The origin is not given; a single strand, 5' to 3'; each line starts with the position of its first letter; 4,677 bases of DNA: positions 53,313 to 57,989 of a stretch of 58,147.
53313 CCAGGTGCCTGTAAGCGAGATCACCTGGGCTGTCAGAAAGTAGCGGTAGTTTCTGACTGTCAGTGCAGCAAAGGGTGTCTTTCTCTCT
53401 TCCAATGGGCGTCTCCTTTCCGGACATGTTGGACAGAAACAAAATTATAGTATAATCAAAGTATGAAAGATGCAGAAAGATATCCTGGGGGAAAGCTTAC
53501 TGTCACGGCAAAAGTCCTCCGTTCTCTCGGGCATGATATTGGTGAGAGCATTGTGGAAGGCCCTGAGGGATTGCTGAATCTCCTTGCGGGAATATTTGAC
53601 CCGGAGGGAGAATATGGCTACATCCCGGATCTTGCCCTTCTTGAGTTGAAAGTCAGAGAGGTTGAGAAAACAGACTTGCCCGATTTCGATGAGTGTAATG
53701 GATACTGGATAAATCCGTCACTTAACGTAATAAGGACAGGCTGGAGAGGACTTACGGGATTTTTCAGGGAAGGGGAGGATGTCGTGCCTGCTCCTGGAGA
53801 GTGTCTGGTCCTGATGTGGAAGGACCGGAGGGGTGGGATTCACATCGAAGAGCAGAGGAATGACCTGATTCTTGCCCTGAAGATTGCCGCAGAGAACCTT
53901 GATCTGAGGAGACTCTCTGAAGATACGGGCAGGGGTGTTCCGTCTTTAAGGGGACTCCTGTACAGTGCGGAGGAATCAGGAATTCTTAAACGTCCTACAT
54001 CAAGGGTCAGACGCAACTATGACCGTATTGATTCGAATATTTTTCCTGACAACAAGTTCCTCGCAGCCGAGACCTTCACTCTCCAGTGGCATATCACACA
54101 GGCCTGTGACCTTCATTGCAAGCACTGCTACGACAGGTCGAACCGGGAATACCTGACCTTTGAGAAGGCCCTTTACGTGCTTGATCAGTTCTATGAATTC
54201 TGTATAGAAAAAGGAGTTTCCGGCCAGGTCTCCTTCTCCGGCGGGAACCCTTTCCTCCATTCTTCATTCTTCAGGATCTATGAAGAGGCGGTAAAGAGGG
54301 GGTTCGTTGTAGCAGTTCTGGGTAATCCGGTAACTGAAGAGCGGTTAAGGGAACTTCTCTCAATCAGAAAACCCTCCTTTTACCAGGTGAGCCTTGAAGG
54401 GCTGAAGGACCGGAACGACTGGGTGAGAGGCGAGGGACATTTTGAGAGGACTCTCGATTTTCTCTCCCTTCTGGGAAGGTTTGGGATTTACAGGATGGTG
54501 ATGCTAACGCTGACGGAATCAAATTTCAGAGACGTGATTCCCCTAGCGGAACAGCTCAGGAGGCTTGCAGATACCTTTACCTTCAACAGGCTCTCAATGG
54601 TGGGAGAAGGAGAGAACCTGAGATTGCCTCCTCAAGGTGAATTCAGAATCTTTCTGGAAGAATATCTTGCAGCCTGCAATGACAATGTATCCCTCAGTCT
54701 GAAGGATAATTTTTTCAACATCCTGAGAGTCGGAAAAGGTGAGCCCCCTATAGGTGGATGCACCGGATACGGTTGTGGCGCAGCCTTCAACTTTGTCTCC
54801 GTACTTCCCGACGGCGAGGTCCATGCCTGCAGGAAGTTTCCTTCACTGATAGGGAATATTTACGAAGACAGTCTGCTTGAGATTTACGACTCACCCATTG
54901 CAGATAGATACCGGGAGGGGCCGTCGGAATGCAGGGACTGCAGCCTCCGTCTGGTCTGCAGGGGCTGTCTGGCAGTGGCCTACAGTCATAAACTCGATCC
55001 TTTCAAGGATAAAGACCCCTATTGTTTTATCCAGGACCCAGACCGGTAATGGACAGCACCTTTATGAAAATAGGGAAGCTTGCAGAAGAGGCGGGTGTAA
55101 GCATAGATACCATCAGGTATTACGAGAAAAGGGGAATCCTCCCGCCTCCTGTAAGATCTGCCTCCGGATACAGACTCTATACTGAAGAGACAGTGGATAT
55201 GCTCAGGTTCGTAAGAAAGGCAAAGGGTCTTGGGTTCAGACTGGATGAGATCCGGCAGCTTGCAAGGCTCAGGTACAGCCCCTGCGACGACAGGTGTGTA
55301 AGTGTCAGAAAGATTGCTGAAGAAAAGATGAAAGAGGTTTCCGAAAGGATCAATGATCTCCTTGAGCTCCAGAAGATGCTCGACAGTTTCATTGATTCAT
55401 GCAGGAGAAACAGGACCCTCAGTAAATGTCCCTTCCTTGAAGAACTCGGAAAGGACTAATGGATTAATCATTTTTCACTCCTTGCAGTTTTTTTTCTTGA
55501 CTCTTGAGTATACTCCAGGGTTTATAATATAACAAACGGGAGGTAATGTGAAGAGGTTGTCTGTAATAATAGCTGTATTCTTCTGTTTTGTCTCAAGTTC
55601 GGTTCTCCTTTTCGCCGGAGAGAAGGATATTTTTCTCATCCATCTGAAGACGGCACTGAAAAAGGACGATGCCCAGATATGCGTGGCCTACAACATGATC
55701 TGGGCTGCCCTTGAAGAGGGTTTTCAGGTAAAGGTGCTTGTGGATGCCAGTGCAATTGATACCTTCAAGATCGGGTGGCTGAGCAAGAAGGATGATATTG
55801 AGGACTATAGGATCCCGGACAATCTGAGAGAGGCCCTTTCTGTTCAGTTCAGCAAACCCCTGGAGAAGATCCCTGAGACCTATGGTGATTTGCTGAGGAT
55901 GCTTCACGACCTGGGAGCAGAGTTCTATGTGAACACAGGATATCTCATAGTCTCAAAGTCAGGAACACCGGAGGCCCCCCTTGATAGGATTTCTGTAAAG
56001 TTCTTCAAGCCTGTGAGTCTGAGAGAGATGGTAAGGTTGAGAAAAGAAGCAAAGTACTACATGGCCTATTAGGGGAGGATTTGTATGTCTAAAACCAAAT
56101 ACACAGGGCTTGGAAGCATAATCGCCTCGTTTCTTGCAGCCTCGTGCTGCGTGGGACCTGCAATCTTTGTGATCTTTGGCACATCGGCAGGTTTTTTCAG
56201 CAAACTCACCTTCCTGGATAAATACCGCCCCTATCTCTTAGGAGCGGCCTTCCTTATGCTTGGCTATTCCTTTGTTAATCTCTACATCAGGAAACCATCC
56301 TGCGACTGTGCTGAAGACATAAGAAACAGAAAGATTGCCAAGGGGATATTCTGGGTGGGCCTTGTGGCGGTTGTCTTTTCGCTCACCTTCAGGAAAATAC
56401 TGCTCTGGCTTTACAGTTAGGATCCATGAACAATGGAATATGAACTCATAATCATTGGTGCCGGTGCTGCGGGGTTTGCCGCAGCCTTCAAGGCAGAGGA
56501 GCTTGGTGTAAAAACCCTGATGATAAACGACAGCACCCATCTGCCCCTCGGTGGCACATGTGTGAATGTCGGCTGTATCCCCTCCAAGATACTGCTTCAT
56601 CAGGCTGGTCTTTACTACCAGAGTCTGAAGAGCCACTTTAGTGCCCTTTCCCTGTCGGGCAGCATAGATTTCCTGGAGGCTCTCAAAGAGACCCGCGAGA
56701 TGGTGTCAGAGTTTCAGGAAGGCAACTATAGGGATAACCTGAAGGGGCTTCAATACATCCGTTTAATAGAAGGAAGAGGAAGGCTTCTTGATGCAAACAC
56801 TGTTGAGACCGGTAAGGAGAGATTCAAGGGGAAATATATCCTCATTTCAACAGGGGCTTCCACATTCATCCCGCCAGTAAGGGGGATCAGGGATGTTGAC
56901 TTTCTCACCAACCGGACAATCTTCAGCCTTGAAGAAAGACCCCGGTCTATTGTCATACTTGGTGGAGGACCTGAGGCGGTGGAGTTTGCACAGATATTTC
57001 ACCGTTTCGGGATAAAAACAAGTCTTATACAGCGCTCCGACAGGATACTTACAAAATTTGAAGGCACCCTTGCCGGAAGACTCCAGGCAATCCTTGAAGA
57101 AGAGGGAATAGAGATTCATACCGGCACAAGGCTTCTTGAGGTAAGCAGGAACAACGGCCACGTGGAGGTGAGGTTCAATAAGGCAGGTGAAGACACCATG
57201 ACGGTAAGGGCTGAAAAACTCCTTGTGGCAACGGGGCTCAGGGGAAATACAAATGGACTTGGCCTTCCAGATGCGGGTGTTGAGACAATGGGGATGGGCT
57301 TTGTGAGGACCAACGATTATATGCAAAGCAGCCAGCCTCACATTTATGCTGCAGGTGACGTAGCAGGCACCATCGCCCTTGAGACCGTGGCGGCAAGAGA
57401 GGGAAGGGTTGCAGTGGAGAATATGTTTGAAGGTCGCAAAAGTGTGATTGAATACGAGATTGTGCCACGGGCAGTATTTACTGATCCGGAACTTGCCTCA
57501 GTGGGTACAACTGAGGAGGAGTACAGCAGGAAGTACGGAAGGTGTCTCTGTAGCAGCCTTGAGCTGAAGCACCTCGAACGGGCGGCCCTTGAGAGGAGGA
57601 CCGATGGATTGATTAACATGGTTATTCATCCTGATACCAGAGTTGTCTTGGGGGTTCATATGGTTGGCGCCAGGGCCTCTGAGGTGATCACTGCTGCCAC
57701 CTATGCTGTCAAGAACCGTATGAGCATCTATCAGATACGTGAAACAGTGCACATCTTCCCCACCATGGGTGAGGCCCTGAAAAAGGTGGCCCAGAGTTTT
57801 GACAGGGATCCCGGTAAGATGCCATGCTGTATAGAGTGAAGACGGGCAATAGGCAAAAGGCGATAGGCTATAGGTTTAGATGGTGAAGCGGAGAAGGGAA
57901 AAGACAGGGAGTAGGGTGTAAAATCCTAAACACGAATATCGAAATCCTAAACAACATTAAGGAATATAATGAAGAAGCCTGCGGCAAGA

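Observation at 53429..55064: Radical SAM/SPASM enzyme with a large unknown N-terminal domain, apparently leaderless and translationally coupled to merR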

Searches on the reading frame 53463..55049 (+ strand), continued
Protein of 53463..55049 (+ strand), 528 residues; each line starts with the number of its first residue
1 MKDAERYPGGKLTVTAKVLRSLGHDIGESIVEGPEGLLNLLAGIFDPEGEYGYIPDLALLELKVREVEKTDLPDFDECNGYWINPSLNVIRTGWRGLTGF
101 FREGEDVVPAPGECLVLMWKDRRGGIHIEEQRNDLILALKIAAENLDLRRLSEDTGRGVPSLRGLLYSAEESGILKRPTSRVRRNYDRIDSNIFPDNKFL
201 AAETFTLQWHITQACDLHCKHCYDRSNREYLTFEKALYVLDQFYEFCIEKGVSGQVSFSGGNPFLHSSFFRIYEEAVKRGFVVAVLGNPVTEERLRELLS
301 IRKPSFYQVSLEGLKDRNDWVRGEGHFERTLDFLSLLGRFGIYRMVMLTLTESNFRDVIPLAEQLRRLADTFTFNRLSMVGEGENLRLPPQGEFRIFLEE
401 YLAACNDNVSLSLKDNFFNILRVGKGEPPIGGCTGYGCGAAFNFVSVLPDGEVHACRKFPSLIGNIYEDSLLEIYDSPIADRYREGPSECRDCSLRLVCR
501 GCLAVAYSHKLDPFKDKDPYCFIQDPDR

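Call 47: predict_structure(alignment_id=A1)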
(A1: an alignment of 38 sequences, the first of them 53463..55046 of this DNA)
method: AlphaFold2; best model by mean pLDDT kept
length: 528 residues; sequences in the alignment: 38
mean_pLDDT: 85.9   pTM: 0.86
mean pLDDT of the five models: 85.9, 85.8, 85.4, 84.6, 82.8
residues with pLDDT >= 90: 292; 70-90: 173; 50-70: 39; < 50: 24
segments of 3 or more residues with pLDDT < 50: 1-10, 434-440, 526-528
pLDDT, mean of each block of 10 residues (from residue 1): 34 82 68 77 87 92 91 75 93 92 81 94 90 91 91 90 92 89 75 68 91 62 65 97 95 92 91 96 94 97 96 93 92 98 95 94 95 87 83 93 93 89 86 47 85 85 95 95 88 83 87 92 68
secondary structure, 60 per line:
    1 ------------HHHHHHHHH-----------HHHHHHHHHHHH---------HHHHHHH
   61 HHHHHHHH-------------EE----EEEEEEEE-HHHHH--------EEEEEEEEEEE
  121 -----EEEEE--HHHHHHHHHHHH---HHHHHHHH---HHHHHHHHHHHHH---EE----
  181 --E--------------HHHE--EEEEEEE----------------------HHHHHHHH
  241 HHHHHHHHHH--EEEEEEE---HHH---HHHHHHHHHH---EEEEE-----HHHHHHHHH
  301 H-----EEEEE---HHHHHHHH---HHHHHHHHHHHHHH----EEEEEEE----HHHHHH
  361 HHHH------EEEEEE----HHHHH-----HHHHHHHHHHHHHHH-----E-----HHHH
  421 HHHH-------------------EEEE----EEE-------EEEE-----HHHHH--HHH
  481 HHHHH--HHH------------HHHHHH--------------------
elements in order: H13-21 H33-44 H54-68 E88-95 H97-101 E110-120 E126-130 H133-144 H148-155 H159-171 E204-210 H233-250 E253-259 H269-278 E282-286 H292-301 E307-311 H315-322 H326-339 E344-350 H355-364 E371-376 H381-385 H391-405 H417-424 E444-447 E452-454 E462-465 H471-475 H478-485 H503-508

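Call 51: fold_search(model_id=the predicted structure, library=pdb)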
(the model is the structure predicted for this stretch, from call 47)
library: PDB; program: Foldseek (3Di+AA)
matches with E <= 10: 1322; with E <= 0.001: 105
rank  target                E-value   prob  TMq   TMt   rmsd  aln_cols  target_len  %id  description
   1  5why_A                9.7e-17  1.00  0.46  0.57  18.3       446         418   18  Structural Insights into Thioether Bond Formation in the Biosynthesis of Sactipeptides (released 2017-07-26)
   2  5wgg_A                8.5e-16  1.00  0.45  0.54  18.8       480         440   18  Structural Insights into Thioether Bond Formation in the Biosynthesis of Sactipeptides (released 2017-07-26)
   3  5why_B                6.7e-15  1.00  0.46  0.56  18.2       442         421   18  Structural Insights into Thioether Bond Formation in the Biosynthesis of Sactipeptides (released 2017-07-26)
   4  5v1t_A                1.1e-13  1.00  0.50  0.59  11.7       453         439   17  Crystal structure of Streptococcus suis SuiB bound to precursor peptide SuiA (released 2017-08-30)
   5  5v1q_A                1.1e-13  1.00  0.49  0.59  11.0       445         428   16  Crystal structure of Streptococcus suis SuiB (released 2017-08-30)
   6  5v1s_A                1.4e-13  1.00  0.46  0.56  10.8       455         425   17  Crystal structure of Streptococcus suis SuiB bound to S-adenosylmethionine (released 2017-08-30)
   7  5v1s_B                2.6e-13  1.00  0.48  0.58  12.3       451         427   17  Crystal structure of Streptococcus suis SuiB bound to S-adenosylmethionine (released 2017-08-30)
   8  6efn                  3.0e-13  1.00  0.44  0.59  11.0       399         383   21  Structure of a RiPP maturase, SkfB (released 2018-10-24)
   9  7vob                  3.2e-13  1.00  0.43  0.66   6.7       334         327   18  The crystal structure of a Radical SAM Enzyme BlsE involved in the Biosynthesis of Blasticidin S (released 2022-05-04)
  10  5v1q_B                5.1e-13  1.00  0.47  0.55  12.9       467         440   16  Crystal structure of Streptococcus suis SuiB (released 2017-08-30)
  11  4k39_A                4.0e-12  1.00  0.49  0.68   4.7       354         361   19  Native anSMEcpe with bound AdoMet and Cp18Cys peptide (released 2013-05-08)
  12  4k36_B                4.5e-12  1.00  0.48  0.67   4.7       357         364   19  His6 tagged anSMEcpe with bound AdoMet (released 2013-05-08)
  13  6c8v                  1.3e-11  1.00  0.42  0.68   5.0       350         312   18  X-ray structure of PqqE from Methylobacterium extorquens (released 2018-02-14)
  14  8hzy_B                4.7e-10  1.00  0.35  0.40  15.8       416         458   16  The crystal structure of a Radical SAM Enzyme DesII (released 2024-07-10)
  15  8vpo                  2.0e-09  1.00  0.44  0.52  17.3       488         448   13  X-Ray Crystal Structure of TigE from Paramaledivibacter caminithermalis (released 2024-02-07)
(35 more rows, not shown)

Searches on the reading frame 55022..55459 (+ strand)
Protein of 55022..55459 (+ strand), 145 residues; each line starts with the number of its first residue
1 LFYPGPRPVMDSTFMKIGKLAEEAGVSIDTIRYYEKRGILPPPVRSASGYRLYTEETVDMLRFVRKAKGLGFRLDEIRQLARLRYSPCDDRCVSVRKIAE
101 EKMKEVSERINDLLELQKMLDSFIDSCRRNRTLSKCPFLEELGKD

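Call 6: search_protein_families(library=ncbifam, proteins=[window:55022-55459:+], max_evalue=0.001)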
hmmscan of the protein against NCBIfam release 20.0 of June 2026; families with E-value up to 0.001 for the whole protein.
window:55022-55459:+ (145 aa): 17 families
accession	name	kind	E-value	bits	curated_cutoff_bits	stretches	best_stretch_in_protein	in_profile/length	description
TIGR02051.1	MerR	equivalog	2.1e-35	121.7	150.85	1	16-142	1-124/124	mercury resistance transcriptional regulator MerR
TIGR02047.1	CadR-PbrR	equivalog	8e-35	119.7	151.45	1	15-142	1-127/127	Cd(II)/Pb(II)-responsive transcriptional regulator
NF007069.0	PRK09514.1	equivalog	1.2e-34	119.3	143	1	15-143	2-131/141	Zn(2+)-responsive transcriptional regulator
TIGR02043.1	ZntR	equivalog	3.8e-33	114.4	167.95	1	15-142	2-130/131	Zn(2+)-responsive transcriptional regulator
TIGR02044.1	CueR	equivalog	5.6e-33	113.7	147.4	1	15-142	1-126/127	Cu(I)-responsive transcriptional regulator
NF010315.0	PRK13752.1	subfamily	1.7e-23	83.3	261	1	15-142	8-132/144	mercury resistance transcriptional regulator MerR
NF007590.0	PRK10227.1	equivalog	3.1e-20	72.6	244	1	15-142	1-126/135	Cu(I)-responsive transcriptional regulator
NF041849.1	trans_regNmlR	equivalog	2.6e-17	62.9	175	1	15-127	1-112/117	stress response transcriptional regulator NmlR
TIGR02054.1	MerD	equivalog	1.1e-14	54.9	103.65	1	16-123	5-109/120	mercuric resistance transcriptional repressor MerD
TIGR01950.1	SoxR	equivalog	2.1e-12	47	116.9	1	15-126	2-112/142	redox-sensitive transcriptional activator SoxR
NF033783.1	coreg_MerD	equivalog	5.6e-09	36.5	170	1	17-84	6-73/121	mercury resistance co-regulator MerD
NF050798.1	TF_FtsR_Actino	equivalog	3.4e-08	33.9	150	1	25-67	16-57/223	transcriptional regulator FtsR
NF053782.1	ChlnTransRegdde3219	equivalog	6.6e-08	32.4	450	1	16-108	8-97/278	choline utilization transcriptional activator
NF047375.1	HeatShock_HspR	equivalog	1.1e-07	31.8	105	1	16-93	5-74/92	heat shock protein transcriptional repressor HspR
NF047377.1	heat_HspR_dupli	exception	5.4e-07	29.3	300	1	22-113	13-103/214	heat shock protein transcriptional repressor HspR, fused homodimer type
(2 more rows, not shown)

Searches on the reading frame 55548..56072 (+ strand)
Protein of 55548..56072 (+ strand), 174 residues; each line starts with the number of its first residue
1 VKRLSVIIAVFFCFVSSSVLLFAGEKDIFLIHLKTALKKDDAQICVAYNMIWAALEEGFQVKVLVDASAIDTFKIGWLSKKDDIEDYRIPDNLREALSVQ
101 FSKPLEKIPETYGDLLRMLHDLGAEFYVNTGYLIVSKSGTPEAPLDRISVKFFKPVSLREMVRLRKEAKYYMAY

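Call 6: search_protein_families(library=ncbifam, proteins=[window:55548-56072:+], max_evalue=0.001)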
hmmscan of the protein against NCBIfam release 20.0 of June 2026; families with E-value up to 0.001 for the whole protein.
window:55548-56072:+ (174 aa): 0 families

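Call 40: search_protein_families(library=pfam, proteins=[window:55548-56072:+], max_evalue=1)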
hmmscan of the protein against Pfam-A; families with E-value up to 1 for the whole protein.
window:55548-56072:+ (174 aa): 0 families

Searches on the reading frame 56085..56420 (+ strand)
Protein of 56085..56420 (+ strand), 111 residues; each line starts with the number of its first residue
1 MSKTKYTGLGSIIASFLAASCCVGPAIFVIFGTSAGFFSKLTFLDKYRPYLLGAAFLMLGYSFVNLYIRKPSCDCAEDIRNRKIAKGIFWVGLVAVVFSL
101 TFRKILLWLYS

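Call 6: search_protein_families(library=ncbifam, proteins=[window:56085-56420:+], max_evalue=0.001)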
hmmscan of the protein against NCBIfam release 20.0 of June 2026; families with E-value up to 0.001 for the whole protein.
window:56085-56420:+ (111 aa): 4 families
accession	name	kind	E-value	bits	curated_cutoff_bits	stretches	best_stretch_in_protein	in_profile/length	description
NF010314.2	PRK13751.2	equivalog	1.7e-17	63.6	150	1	10-110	13-116/116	mercuric ion transporter MerT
NF045683.1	MerT_CopZ_Se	exception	3.1e-13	49.8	375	1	4-103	12-114/235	MerT/CopZ fusion-like heavy metal transport selenoprotein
NF033556.1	MerTP_fusion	equivalog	3.9e-13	49.4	180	1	11-98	2-90/186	mercuric transport protein MerTP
NF033560.1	merT_RC607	exception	2.6e-09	37.3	130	1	3-100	1-89/97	mercuric transport protein MerT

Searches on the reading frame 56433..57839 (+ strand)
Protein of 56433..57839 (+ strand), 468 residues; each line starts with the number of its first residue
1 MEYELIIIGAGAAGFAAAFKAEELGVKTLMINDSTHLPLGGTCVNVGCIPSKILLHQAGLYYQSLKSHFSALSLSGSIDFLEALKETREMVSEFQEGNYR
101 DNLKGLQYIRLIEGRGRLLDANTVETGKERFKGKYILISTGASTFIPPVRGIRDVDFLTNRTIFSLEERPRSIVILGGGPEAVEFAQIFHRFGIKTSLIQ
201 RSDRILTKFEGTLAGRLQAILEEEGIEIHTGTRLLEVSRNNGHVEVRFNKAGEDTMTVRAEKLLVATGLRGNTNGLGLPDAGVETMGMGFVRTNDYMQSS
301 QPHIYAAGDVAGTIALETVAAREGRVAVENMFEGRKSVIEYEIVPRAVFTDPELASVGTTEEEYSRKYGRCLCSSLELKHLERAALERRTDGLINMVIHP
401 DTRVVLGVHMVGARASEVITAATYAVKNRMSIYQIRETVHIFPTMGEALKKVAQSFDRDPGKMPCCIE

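Call 6: search_protein_families(library=ncbifam, proteins=[window:56433-57839:+], max_evalue=0.001)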
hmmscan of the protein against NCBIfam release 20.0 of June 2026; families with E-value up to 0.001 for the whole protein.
window:56433-57839:+ (468 aa): 72 families (the best 25 are shown)
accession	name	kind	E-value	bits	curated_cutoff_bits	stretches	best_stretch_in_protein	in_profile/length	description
TIGR02053.1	MerA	equivalog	1.2e-143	479.5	454.45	1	3-467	1-464/465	mercury(II) reductase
TIGR01350.1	lipoamide_DH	equivalog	2e-106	356.5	408.8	1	2-459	1-457/461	dihydrolipoyl dehydrogenase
NF004991.0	PRK06370.1-3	subfamily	1.3e-93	314.3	620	1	2-459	35-490/509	FAD-containing oxidoreductase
NF004776.0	PRK06116.1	equivalog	1.9e-88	297.4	480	1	2-448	4-445/450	glutathione-disulfide reductase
NF010311.1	PRK13748.1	subfamily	7.1e-85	285.9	600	1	4-466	99-558/560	mercury(II) reductase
NF004992.0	PRK06370.1-4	equivalog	1.9e-82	277.1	629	1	2-455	4-454/459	FAD-containing oxidoreductase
NF004947.0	PRK06292.2-5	equivalog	3.4e-82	276.8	592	1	2-454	3-456/474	dihydrolipoyl dehydrogenase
NF004946.0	PRK06292.2-4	subfamily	2.1e-80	270.8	634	1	2-452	3-466/487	dihydrolipoyl dehydrogenase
NF003585.0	PRK05249.1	equivalog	3.2e-79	266.7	465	1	2-453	6-454/464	Si-specific NAD(P)(+) transhydrogenase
NF004943.0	PRK06292.2-1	equivalog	3.8e-78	263.3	432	1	2-456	3-455/456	dihydrolipoyl dehydrogenase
TIGR01421.1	gluta_reduc_1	equivalog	1.2e-76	258.7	556.15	1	2-449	2-446/450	glutathione-disulfide reductase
TIGR01424.1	gluta_reduc_2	equivalog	3.9e-76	256.4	606.05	1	2-449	2-442/446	glutathione-disulfide reductase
NF005884.0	PRK07846.1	equivalog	2e-71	241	501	1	2-447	3-442/454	mycothione reductase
NF005883.0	PRK07845.1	equivalog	3.4e-71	240.6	479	1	4-455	4-458/466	NAD(P)H-quinone dehydrogenase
NF041853.1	hythiocyan_redase_MerA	equivalog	6.1e-70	236.3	650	1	2-451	3-436/440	hypothiocyanous acid reductase MerA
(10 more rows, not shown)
